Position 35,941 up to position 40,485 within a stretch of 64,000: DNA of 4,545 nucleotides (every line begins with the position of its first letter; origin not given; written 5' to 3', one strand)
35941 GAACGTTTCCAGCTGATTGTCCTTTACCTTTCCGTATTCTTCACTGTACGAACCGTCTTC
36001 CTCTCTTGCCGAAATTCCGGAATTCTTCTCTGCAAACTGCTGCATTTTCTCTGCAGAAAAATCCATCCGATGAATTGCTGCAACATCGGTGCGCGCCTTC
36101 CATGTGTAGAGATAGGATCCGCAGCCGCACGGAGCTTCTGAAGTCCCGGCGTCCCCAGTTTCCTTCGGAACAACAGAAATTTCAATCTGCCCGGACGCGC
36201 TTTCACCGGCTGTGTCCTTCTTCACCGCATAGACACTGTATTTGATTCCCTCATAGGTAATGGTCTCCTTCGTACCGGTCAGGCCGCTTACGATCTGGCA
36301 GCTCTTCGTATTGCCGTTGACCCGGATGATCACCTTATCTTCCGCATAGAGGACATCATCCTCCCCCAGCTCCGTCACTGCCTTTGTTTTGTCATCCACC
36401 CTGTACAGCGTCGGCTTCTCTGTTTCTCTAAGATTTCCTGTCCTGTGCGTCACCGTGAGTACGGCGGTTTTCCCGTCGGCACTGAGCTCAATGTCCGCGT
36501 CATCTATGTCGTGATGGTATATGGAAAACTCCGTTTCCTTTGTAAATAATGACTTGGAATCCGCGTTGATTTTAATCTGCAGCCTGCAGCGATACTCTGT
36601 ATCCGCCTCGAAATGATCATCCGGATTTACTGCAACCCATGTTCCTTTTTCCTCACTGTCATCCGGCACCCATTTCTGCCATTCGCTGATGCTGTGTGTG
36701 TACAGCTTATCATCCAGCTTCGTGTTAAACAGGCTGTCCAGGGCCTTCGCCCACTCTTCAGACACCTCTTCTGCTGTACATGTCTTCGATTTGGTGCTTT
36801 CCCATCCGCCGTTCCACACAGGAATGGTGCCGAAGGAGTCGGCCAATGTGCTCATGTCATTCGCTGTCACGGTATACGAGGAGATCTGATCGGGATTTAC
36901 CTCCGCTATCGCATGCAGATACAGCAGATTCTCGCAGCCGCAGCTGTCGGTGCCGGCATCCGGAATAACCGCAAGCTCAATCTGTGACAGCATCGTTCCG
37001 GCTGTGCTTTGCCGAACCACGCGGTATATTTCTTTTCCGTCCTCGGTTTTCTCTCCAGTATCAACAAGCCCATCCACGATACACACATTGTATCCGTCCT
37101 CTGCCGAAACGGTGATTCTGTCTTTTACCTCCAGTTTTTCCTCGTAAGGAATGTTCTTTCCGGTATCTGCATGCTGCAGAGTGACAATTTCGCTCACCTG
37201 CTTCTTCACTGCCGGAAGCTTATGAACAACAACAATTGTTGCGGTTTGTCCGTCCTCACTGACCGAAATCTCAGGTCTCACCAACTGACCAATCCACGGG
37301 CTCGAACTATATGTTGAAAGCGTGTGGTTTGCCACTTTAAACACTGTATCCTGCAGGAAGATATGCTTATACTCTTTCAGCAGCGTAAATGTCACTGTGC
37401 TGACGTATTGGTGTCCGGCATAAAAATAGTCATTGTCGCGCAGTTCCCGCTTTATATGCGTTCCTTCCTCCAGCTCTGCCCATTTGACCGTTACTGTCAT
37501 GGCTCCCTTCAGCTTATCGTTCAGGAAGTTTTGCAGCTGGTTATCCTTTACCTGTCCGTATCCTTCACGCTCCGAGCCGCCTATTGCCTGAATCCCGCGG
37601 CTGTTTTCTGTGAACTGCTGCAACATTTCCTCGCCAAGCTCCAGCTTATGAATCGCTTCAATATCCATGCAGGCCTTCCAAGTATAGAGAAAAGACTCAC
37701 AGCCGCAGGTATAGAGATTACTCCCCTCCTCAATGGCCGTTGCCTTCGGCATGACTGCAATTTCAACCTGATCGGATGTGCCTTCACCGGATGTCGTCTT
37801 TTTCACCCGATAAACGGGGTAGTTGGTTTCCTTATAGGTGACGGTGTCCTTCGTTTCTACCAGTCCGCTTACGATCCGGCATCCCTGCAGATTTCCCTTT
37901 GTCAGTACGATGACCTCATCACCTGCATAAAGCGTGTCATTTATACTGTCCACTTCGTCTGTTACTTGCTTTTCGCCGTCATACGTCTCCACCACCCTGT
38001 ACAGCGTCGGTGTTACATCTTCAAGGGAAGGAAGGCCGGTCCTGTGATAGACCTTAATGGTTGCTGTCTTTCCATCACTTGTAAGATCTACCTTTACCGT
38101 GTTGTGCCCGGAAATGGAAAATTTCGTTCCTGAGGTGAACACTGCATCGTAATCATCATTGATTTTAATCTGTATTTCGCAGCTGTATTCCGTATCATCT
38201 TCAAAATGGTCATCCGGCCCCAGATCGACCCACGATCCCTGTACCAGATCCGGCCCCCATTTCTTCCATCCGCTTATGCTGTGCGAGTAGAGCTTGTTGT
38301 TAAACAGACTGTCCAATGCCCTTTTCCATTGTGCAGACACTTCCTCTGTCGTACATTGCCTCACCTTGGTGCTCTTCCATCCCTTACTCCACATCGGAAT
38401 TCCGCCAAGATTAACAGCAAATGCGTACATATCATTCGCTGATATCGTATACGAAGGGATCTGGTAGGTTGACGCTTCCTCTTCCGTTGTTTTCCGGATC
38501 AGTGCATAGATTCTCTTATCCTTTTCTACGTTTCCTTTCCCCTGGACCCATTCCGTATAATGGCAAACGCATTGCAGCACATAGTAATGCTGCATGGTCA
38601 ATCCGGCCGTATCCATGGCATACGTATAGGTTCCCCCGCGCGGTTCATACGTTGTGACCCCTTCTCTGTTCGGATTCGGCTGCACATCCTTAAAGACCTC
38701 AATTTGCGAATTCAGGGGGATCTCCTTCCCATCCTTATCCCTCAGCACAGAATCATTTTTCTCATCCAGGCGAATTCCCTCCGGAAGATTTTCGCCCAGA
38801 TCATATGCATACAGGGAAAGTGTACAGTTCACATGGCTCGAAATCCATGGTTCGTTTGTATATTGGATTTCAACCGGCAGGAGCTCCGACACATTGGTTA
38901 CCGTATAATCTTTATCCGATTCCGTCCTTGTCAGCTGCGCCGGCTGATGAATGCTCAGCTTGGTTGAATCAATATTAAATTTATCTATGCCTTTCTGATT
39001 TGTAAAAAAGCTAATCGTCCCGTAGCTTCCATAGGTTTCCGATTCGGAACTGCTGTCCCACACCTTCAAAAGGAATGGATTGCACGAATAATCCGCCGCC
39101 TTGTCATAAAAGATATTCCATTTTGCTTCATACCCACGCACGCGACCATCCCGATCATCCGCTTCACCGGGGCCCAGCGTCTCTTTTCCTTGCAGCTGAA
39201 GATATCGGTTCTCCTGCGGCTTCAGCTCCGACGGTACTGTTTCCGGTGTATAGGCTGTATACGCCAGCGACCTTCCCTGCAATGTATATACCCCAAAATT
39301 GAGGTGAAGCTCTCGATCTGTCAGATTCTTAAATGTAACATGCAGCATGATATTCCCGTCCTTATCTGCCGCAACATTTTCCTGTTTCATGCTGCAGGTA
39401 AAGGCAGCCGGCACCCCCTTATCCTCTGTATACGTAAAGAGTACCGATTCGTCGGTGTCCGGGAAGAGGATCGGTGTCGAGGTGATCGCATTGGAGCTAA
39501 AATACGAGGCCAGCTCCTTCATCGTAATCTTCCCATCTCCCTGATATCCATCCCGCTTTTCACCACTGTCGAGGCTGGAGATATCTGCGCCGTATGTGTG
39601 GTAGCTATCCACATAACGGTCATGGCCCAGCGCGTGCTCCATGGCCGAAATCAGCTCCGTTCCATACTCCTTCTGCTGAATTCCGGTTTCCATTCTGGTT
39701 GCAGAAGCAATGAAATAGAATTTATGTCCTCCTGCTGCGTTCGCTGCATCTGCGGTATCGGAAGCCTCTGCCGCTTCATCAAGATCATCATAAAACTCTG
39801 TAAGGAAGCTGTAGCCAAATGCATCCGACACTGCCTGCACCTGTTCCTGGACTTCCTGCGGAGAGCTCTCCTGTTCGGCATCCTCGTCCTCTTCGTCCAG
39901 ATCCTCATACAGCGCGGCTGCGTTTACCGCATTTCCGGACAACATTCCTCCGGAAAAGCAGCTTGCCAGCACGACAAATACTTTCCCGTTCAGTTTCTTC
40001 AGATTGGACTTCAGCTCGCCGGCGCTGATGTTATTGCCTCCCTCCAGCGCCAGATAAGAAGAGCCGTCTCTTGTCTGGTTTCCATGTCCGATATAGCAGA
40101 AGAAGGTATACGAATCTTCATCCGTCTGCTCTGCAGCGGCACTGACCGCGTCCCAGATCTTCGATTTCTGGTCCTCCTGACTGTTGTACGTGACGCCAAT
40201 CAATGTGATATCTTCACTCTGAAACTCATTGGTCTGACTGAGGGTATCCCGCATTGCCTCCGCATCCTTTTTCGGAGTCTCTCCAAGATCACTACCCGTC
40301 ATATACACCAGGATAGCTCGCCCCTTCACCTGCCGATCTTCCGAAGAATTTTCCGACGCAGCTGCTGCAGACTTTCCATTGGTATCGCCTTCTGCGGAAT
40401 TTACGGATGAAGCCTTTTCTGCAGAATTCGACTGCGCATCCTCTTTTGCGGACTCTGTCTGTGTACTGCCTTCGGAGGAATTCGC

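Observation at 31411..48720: RiPP locus with an unusual gene set: NHLP precursor, two radical SAM enzymes, NHLM-type three-part exporter and a co-transcribed 2712-aa protease-repeat surface protein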

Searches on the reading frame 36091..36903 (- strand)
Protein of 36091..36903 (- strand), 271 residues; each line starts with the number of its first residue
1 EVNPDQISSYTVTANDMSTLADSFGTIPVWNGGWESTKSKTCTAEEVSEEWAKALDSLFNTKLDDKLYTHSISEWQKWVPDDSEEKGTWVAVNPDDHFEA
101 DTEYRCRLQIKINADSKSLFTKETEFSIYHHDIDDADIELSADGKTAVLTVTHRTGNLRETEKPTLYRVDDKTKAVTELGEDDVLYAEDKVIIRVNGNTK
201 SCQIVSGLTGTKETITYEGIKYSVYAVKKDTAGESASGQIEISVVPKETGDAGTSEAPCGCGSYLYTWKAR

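Call 76: predict_structure(alignment_id=A3)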
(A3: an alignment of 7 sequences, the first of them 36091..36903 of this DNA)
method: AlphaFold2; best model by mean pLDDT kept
length: 271 residues; sequences in the alignment: 7
mean_pLDDT: 78.2   pTM: 0.74
mean pLDDT of the five models: 78.2, 77.8, 76.7, 76.7, 65.2
residues with pLDDT >= 90: 58; 70-90: 153; 50-70: 41; < 50: 19
segments of 3 or more residues with pLDDT < 50: 32-39, 179-181, 232-236
pLDDT, mean of each block of 10 residues (from residue 1): 74 83 70 45 76 80 73 87 71 83 90 88 90 89 94 83 84 61 76 83 85 91 87 54 75 62 78 71
secondary structure, 60 per line:
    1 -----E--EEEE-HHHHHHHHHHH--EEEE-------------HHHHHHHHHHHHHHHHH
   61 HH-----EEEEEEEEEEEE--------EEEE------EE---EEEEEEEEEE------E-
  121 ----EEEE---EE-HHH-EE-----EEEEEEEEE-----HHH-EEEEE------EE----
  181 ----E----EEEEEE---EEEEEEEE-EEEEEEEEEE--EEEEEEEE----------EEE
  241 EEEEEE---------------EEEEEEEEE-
elements in order: E9-12 H14-24 E27-30 H44-62 E68-79 E88-91 E103-112 E125-128 E146-154 E164-168 E190-195 E199-206 E208-217 E220-227 E238-246 E262-270

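Call 78: fold_search(model_id=the predicted structure, library=pdb)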
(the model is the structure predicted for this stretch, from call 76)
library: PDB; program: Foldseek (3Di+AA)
matches with E <= 10: 852; with E <= 0.001: 0
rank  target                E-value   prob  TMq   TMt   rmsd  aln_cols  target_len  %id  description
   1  3q2w_A                6.6e-03  0.28  0.16  0.10  18.2       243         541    9  Crystal structure of mouse N-cadherin ectodomain (released 2011-02-23)
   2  6e57_C                1.2e-02  0.72  0.21  0.16  12.4       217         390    9  Bacteroides ovatus mixed-linkage glucan utilization locus (MLGUL) SGBP-B in complex with mixed-linkage heptasaccharide (released 2019-05-29)
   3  3zx7                  1.4e-02  0.06  0.09  0.09  18.3       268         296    8  Complex of lysenin with phosphocholine (released 2012-09-19)
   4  5szo_B                1.8e-02  0.16  0.17  0.13  34.9       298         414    8  Protocadherin Gamma B7 extracellular cadherin domains 1-4 P41212 crystal form (released 2016-10-19)
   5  9fls_A                1.9e-02  0.47  0.19  0.16  12.7       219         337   10  CryoEM structure of the fragment-3 (2061-2397) in the grappling hook protein A (GhpA) in the bacterium Aureispira sp.  (released 2024-10-16)
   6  2vkx_B                2.0e-02  0.20  0.15  0.19  14.6       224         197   11  Human NCAM, FN3 domains 1 and 2, M610R mutant (released 2008-02-26)
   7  7yms_F                2.4e-02  0.25  0.18  0.22  16.9       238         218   10  Cryo-EM structure of Coxsackievirus A16 in complex with a neutralizing antibody 9B5 (released 2022-08-24)
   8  5ftx                  2.4e-02  0.18  0.15  0.08  18.0       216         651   11  Structure of surface layer protein SbsC, domains 4-9 (released 2017-02-22)
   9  7wcd_A                3.0e-02  0.25  0.19  0.23  15.9       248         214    8  Cryo EM structure of SARS-CoV-2 spike in complex with TAU-2212 mAbs in conformation 4 (released 2022-08-10)
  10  3t2n_H                3.6e-02  0.33  0.20  0.25  17.0       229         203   10  Human hepsin protease in complex with the Fab fragment of an inhibitory antibody (released 2011-12-28)
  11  4lsv_H                3.6e-02  0.25  0.20  0.23  16.5       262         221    9  Crystal structure of broadly and potently neutralizing antibody 3BNC117 in complex with HIV-1 clade C C1086 gp120 (released 2013-08-21)
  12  5szo_A                3.6e-02  0.13  0.16  0.12  35.1       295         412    9  Protocadherin Gamma B7 extracellular cadherin domains 1-4 P41212 crystal form (released 2016-10-19)
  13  2a62                  4.5e-02  0.23  0.18  0.16  18.7       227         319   11  Crystal structure of mouse cadherin-8 EC1-3 (released 2006-04-25)
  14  8q6t_I                4.8e-02  0.16  0.18  0.06  14.8       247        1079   11  Helical reconstruction of the relaxed thick filament from FIB milled left ventricular mouse myofibrils (released 2023-11-01)
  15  5uwv_C                5.1e-02  0.25  0.21  0.18  10.7       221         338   10  Crystal structure of Mycobacterium abscessus L,D-transpeptidase 2 (released 2017-08-16)
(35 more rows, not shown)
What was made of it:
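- The modules resemble generic stalk domains (call 78).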

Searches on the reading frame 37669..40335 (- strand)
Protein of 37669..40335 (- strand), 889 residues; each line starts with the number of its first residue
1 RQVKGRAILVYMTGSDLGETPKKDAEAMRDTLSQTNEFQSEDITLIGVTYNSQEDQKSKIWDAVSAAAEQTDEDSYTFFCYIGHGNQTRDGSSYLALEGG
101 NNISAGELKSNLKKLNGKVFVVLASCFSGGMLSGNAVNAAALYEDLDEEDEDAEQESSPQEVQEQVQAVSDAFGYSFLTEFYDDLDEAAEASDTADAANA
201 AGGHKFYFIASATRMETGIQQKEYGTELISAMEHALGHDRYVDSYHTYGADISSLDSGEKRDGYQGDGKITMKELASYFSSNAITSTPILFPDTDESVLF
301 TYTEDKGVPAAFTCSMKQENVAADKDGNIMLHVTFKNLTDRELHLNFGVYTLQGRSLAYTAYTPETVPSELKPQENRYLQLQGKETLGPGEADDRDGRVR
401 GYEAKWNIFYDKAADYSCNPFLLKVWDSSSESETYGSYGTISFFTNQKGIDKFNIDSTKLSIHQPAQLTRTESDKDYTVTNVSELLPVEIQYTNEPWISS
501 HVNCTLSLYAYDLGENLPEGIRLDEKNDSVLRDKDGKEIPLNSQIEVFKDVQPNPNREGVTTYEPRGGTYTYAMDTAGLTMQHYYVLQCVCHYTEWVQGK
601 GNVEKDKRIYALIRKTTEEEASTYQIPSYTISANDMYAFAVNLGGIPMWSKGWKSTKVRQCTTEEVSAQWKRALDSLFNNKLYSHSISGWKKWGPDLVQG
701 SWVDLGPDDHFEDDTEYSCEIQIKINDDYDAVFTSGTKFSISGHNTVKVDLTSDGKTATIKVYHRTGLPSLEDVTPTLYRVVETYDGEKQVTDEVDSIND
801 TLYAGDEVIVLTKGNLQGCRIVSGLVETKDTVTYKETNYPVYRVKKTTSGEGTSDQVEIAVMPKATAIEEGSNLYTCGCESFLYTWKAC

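Call 24: find_homologous_proteins(query=window:37669-40335:-, max_evalue=0.001)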
Query seq(889 aa) (889 aa): 3 proteins with E <= 0.001 among 8000 candidates.
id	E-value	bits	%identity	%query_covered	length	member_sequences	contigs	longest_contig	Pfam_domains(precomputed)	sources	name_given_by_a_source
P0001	2.2e-126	441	36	85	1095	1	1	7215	PF00656.28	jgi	jgi:hypothetical protein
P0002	1.2e-120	422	34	99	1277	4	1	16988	PF00656.28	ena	-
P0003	2.9e-114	401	33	99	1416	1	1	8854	PF00656.28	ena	-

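Call 25: find_encoding_contigs(protein=P0002, flank=10000, max_places=4)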
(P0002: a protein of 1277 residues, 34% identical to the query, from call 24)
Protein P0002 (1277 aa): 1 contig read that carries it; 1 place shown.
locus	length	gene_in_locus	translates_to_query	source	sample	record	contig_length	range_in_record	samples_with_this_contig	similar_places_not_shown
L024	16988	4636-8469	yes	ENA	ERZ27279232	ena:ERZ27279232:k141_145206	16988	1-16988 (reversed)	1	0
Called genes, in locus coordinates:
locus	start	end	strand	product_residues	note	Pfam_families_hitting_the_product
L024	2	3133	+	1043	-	?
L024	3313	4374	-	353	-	PF01637:ATPase_2 (weak), PF13191:AAA_16 (weak), PF25199:nSTAND_NTPase5 (weak), PF13173:AAA_14 (faint), PF13401:AAA_22 (faint)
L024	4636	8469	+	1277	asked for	PF00656:Peptidase_C14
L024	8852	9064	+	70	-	PF04023:FeoA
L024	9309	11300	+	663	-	PF01926:MMR_HSR1, PF02421:FeoB_N, PF07670:Gate, PF07664:FeoB_C, PF07670:Gate (weak)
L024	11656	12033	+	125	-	PF00403:HMA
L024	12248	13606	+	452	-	PF00171:Aldedh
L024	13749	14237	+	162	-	PF00160:Pro_isomerase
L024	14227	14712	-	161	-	PF04397:LytTR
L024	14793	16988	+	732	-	?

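Call 26: find_encoding_contigs(protein=P0003, flank=10000, max_places=4)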
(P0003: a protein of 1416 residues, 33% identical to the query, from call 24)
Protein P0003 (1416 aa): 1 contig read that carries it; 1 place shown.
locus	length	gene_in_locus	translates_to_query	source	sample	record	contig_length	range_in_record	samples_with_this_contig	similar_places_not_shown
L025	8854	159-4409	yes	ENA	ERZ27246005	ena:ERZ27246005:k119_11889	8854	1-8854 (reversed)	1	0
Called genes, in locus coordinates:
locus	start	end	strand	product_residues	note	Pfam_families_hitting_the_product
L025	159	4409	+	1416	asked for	PF00656:Peptidase_C14 (weak)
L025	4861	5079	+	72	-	PF04023:FeoA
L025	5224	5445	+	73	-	PF04023:FeoA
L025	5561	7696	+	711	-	PF01926:MMR_HSR1, PF02421:FeoB_N, PF17910:FeoB_Cyto, PF07670:Gate, PF07664:FeoB_C, PF07670:Gate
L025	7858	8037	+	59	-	-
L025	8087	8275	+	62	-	-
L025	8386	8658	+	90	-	-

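Call 27: find_encoding_contigs(protein=P0001, flank=10000, max_places=4)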
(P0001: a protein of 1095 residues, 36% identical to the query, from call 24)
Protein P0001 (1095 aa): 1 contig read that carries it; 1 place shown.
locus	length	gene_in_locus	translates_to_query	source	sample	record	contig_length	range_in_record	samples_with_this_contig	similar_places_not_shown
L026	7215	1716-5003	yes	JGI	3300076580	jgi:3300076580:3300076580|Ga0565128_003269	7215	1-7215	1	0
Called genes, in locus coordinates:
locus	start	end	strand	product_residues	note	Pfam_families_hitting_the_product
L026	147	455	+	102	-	PF11738:DUF3298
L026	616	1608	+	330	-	PF00389:2-Hacid_dh, PF02826:2-Hacid_dh_C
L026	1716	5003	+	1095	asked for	PF00656:Peptidase_C14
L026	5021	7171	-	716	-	PF00580:UvrD-helicase, PF13245:AAA_19, PF01443:Viral_helicase1 (faint), PF13361:UvrD_C, PF13538:UvrD_C_2 (faint)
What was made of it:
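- The three sampled giant-family members outside the clade lie in non-RiPP contexts (calls 25-27). The three sampled family members outside the clade lie next to feoAB, uvrD or a 2-hydroxyacid dehydrogenase gene, without RiPP genes (calls 25-27).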

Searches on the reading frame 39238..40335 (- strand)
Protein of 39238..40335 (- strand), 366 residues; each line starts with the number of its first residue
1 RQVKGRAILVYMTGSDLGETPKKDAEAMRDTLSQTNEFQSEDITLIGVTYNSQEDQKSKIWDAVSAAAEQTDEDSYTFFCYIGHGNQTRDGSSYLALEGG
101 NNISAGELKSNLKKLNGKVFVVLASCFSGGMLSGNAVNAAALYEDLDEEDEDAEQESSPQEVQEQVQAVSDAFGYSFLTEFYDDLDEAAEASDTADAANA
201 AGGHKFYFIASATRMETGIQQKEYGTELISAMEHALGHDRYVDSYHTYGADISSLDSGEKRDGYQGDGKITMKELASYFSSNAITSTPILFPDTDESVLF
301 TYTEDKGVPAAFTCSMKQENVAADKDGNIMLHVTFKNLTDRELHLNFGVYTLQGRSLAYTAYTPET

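Call 70: search_solved_structures(query=window:39238-40335:-, max_evalue=1, show_alignments=2)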
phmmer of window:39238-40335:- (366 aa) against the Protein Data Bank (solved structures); distinct sequences matched with E-value up to 1: 1.
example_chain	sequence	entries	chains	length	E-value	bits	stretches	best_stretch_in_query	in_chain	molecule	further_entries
3bij_A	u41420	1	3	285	0.74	12.4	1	53-197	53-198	Uncharacterized protein GSU0716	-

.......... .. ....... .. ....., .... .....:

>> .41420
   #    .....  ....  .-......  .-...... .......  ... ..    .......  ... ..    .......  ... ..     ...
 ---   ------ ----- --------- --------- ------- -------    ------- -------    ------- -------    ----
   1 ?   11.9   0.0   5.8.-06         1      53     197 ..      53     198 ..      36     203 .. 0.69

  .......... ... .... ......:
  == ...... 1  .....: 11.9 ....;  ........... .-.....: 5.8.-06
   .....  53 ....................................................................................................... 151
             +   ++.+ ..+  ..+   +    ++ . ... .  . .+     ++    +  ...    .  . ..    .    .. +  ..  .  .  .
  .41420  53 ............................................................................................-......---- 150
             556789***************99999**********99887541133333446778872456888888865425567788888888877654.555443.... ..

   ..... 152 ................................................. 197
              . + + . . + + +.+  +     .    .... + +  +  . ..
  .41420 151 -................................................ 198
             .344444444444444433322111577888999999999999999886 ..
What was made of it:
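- On Peptidase C14 / clan CD (caspase-like): The sequence hit to 3bij has E = 0.74 (call 70).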
